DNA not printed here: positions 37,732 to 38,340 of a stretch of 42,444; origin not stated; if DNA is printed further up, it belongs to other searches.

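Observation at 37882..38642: Divergent switch-like region: lone minus-strand gene, palindromic operator, MarR-like regulator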

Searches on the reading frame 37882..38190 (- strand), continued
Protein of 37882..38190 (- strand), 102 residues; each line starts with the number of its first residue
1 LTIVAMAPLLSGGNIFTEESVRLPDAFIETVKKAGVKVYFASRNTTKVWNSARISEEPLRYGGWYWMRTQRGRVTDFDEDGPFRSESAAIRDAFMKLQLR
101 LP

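Call 87: find_encoding_contigs(protein=P0078, flank=3000, max_places=2)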
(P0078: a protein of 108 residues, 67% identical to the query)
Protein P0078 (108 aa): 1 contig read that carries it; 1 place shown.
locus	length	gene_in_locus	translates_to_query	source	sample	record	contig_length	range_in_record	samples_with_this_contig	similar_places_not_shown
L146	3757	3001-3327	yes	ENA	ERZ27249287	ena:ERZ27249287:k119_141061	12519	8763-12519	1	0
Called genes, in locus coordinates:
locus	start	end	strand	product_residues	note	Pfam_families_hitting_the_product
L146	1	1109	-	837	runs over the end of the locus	PF14700:RPOL_N, PF00940:RNA_pol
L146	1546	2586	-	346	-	PF00589:Phage_integrase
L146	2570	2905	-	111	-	-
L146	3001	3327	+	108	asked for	-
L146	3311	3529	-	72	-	-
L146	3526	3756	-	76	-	?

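Call 93: search_protein_families(library=padloc, proteins=[window:37882-38130:-, P0249, P0253, P0296], max_evalue=0.01)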
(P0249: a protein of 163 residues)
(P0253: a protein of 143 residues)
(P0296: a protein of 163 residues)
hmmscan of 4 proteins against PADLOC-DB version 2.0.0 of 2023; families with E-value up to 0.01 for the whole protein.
window:37882-38130:- (82 aa): 0 families

P0249 (163 aa): 0 families

P0253 (143 aa): 0 families

P0296 (163 aa): 0 families

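Call 94: search_protein_families(library=ncbifam, proteins=[window:37882-38130:-, P0249, P0253], max_evalue=0.01)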
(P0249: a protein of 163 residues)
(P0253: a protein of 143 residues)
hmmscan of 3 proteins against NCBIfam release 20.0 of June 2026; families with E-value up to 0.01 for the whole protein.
window:37882-38130:- (82 aa): 0 families

P0249 (163 aa): 0 families

P0253 (143 aa): 0 families

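Call 98: find_related_loci(query=A2, collection=metagenome_contigs, flank=6000)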
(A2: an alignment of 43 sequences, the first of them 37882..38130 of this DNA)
Query A2 (82 aa) in metagenome_contigs; peptide patterns used: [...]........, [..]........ (x = any residue, [..] = any of these).
115 stretches matched a pattern; 20 encode a relative of the query (tblastn E <= 1e-3); 20 distinct loci.
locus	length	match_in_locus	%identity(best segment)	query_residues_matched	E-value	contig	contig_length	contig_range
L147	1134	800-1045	90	1-82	8e-52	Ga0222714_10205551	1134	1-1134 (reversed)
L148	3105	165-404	86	1-80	1e-46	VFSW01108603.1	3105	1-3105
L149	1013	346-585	86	1-80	9e-49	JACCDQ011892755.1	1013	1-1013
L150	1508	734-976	85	1-81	7e-46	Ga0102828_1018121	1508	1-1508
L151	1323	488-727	81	1-80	3e-45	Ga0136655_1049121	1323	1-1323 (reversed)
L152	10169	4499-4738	80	1-80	1e-43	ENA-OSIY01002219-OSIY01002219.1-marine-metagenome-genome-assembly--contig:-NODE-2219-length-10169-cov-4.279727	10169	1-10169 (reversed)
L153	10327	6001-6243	77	1-81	3e-40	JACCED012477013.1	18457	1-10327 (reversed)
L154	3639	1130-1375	76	1-82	8e-40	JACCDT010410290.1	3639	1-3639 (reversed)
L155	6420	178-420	75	1-81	1e-39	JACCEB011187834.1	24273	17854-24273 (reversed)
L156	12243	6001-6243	68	1-81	6e-38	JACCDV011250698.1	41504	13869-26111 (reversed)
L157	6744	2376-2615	68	1-80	7e-37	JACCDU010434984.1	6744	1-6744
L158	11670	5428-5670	67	1-81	3e-36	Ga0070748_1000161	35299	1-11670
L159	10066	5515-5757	67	1-81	3e-36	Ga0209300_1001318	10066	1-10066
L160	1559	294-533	68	1-80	3e-36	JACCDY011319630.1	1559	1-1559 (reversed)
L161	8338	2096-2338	64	1-81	8e-35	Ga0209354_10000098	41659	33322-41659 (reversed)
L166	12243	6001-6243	56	1-81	2e-29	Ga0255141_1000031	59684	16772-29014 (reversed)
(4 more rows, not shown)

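Call 102: search_protein_families(library=pfam, proteins=[L166:2233-5136:+, L166:6989-12121:-, L166:5486-5851:-, L166:5628-5915:+, L166:6242-6511:-, L166:6001-6249:+], max_evalue=0.001)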
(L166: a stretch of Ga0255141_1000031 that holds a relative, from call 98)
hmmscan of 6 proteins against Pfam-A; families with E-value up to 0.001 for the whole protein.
L166:2233-5136:+ (967 aa): 1 family
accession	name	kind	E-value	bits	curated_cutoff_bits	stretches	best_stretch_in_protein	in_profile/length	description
PF06048.17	DUF927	-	8.4e-22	78.6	22.6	1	442-674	54-277/284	Domain of unknown function (DUF927)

L166:6989-12121:- (1710 aa): 0 families

L166:5486-5851:- (121 aa): 0 families

L166:5628-5915:+ (95 aa): 0 families

L166:6242-6511:- (89 aa): 0 families

L166:6001-6249:+ (82 aa): 0 families

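Call 103: search_solved_structures(query=A2, max_evalue=10, show_alignments=2)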
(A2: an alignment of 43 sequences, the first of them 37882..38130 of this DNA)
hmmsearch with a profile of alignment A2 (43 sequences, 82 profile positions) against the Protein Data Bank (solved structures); distinct sequences matched with E-value up to 10: 6.
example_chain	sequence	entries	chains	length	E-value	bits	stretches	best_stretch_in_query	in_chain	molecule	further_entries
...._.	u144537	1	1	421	0.78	12.7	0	41-55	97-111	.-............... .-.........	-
8h1n_A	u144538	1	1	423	0.78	12.7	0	41-55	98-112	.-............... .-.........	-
8h1k_A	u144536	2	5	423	0.8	12.7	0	41-55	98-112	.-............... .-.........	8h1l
28jw_p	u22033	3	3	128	0.96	12.4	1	30-47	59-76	30S ribosomal protein S16, chloroplastic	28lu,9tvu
6to4_A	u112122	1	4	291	0.98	12.4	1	15-45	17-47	Coenzyme F420-dependent NADP oxidoreductase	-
5zhb_A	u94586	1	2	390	4.6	10.3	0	26-65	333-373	Cellobiose 2-epimerase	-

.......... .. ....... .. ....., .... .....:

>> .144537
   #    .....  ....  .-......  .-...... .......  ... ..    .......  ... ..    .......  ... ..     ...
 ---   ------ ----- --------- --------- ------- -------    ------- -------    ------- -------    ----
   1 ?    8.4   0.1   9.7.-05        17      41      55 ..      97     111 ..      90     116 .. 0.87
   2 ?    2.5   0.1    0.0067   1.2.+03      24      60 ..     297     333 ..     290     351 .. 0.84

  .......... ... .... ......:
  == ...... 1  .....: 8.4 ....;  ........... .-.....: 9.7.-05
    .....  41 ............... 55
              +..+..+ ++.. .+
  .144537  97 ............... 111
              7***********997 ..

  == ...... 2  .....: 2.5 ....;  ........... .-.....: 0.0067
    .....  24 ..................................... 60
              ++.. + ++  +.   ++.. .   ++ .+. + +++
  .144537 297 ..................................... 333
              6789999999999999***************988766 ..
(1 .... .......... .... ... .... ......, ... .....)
